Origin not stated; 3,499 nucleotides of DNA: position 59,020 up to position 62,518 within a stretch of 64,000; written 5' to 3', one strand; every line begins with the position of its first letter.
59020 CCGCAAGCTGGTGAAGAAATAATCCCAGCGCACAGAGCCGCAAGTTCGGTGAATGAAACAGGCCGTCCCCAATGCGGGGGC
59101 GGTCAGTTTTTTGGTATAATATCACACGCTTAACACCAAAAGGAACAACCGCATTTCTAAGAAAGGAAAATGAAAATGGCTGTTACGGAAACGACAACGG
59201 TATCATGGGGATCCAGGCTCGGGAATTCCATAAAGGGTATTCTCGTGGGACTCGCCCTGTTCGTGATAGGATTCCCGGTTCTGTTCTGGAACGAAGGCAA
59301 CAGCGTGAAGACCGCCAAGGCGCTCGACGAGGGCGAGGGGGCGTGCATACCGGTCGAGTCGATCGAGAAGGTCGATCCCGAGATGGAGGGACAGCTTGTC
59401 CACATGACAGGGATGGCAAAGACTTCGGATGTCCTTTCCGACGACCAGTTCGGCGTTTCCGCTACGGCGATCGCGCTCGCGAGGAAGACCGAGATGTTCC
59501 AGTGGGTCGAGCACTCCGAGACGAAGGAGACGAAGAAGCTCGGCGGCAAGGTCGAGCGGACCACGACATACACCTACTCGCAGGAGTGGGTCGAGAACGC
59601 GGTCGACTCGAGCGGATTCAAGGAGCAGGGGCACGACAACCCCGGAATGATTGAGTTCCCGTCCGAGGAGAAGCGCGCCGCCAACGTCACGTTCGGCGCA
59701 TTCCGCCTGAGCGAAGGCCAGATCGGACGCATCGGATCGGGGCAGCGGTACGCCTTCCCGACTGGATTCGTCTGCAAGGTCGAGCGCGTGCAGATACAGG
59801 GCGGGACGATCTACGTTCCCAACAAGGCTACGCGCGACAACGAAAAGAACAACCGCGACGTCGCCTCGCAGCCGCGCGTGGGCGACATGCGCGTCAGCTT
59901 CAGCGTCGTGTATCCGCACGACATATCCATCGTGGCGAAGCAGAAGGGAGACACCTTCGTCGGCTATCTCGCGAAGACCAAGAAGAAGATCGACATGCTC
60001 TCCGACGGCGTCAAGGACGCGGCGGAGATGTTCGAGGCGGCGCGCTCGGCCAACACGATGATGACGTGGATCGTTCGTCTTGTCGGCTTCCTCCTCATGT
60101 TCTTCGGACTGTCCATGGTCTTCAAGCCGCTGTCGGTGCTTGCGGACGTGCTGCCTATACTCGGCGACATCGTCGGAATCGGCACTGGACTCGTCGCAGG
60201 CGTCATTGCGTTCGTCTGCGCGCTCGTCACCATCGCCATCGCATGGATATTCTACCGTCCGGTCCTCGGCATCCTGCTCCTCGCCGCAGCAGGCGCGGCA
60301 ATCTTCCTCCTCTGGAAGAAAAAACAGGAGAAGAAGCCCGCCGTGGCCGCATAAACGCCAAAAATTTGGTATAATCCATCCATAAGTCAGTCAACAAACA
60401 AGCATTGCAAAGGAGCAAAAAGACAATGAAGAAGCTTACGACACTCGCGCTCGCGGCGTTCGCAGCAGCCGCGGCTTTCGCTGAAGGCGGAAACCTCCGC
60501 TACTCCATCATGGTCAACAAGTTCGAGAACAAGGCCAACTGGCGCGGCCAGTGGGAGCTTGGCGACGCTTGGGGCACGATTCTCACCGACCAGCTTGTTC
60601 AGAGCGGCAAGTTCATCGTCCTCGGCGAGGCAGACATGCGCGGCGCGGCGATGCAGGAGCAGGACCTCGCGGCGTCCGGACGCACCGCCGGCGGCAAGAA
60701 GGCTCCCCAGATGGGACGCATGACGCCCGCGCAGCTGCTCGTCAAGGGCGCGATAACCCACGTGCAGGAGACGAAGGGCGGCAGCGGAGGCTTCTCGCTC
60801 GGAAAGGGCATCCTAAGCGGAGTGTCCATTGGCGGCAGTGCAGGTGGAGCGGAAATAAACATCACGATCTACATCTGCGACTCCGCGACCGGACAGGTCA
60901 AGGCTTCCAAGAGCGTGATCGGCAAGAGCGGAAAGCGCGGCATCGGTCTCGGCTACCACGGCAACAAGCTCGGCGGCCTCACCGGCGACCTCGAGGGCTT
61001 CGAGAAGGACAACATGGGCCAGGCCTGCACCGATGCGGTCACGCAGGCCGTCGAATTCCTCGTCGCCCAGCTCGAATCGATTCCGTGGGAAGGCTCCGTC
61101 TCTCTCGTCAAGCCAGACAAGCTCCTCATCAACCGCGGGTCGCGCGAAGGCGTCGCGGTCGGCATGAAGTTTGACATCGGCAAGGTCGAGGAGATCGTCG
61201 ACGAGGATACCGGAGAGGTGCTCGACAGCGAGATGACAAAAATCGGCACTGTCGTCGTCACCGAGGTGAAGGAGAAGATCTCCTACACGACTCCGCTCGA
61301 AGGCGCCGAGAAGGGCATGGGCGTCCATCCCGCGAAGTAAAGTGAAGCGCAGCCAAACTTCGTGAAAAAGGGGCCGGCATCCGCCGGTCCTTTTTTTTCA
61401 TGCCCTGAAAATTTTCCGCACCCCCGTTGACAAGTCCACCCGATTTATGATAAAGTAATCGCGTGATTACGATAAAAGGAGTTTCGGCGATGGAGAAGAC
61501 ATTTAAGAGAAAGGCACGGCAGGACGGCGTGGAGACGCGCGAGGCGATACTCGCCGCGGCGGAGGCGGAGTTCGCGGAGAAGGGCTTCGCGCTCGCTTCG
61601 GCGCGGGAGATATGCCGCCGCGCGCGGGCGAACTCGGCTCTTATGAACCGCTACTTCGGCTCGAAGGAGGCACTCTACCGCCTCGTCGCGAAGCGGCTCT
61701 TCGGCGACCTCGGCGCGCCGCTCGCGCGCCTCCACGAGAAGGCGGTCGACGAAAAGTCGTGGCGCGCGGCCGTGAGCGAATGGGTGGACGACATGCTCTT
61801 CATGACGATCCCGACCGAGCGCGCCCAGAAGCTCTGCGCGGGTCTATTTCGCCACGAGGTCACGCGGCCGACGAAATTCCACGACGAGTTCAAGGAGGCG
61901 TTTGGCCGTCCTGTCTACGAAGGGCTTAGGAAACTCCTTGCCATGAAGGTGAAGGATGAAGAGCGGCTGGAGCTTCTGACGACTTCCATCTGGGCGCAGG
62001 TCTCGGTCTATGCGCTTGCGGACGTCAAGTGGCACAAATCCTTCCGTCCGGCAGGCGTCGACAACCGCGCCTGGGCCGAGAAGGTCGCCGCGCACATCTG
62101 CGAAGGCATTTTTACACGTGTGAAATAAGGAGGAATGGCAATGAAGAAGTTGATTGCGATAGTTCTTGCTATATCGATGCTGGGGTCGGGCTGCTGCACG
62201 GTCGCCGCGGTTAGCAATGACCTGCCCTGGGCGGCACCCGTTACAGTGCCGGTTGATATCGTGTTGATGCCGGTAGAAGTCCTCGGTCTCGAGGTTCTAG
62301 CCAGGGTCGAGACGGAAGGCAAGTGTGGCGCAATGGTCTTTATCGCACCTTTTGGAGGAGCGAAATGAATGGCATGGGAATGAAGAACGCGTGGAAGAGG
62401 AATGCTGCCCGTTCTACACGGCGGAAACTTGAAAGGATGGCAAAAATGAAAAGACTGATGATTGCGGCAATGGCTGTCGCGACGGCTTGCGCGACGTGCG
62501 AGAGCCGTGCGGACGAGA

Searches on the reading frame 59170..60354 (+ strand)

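Call 12: search_protein_families(library=pfam, proteins=[window:59170-60354:+], max_evalue=0.1)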
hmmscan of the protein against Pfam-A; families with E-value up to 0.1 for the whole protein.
window:59170-60354:+ (394 aa): 2 families
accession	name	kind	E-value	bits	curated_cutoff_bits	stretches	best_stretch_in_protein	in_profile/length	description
PF07787.17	TMEM43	-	9e-76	255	23.3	1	109-364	1-250/250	Transmembrane protein 43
PF17870.6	Insulin_TMD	-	0.00024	21.5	33.4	1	354-387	11-44/47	Insulin receptor trans-membrane segment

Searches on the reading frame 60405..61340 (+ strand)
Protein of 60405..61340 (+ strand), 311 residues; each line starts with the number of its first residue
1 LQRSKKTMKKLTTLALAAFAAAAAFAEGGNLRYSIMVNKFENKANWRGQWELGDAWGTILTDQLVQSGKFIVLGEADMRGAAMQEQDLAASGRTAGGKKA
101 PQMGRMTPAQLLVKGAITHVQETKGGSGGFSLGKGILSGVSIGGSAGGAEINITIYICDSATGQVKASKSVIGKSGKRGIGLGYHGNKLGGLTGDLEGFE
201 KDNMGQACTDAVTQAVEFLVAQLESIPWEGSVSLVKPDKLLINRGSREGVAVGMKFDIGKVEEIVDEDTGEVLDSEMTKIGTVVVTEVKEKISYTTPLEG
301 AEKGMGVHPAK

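Call 12: search_protein_families(library=pfam, proteins=[window:60405-61340:+], max_evalue=0.1)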
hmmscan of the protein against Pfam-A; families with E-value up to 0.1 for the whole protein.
window:60405-61340:+ (311 aa): 4 families
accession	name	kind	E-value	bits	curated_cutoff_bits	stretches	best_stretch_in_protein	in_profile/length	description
PF03783.19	CsgG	-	2.8e-21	76.2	20.8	1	34-229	11-207/210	Curli production assembly/transport component CsgG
PF13036.11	LpoB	-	0.00024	21.4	22.3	1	5-126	3-119/147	Peptidoglycan-synthase activator LpoB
PF16538.11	FlgT_C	-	0.013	16.3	27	1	239-291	3-54/77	Flagellar assembly protein T, C-terminal domain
PF11769.13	DUF3313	-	0.063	13.5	26.1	0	103-166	84-152/187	Protein of unknown function (DUF3313)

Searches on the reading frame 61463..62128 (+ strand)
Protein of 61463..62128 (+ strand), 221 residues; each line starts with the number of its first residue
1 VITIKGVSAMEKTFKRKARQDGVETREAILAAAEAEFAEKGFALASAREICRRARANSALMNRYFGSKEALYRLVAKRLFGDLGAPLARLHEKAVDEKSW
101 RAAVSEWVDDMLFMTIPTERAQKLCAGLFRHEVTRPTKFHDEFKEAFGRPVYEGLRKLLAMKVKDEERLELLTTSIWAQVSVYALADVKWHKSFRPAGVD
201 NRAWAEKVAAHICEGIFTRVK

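Call 12: search_protein_families(library=pfam, proteins=[window:61463-62128:+], max_evalue=0.1)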
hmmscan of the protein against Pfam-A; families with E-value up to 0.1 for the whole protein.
window:61463-62128:+ (221 aa): 2 families
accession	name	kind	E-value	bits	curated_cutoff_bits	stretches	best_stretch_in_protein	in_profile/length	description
PF00440.29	TetR_N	-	2.8e-12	46.6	24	1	29-73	1-45/47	Bacterial regulatory proteins, tetR family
PF09209.16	CecR_C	-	0.0036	17.8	24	1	116-187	16-90/125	HTH-type transcriptional dual regulator CecR, C-terminal domain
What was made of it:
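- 61491..62128 (+): TetR-family regulator. The ORF was listed from GTG 61463, but the likely start is ATG 61491, after an AAAGGAG ribosome-binding site. Pfam TetR_N, E 2.8e-12 (call 12).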

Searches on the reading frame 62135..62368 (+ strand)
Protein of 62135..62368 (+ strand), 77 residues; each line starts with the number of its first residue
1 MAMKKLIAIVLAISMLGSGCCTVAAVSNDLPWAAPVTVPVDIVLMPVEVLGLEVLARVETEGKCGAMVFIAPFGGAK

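Call 12: search_protein_families(library=pfam, proteins=[window:62135-62368:+], max_evalue=0.1)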
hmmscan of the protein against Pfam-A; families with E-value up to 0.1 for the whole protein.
window:62135-62368:+ (77 aa): 0 families
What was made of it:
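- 62141..62368 (+): Gene for a 75-77 aa lipoprotein (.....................) between tetR and the repeat gene. Its stop overlaps ATG 62365. No Pfam match (call 12).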
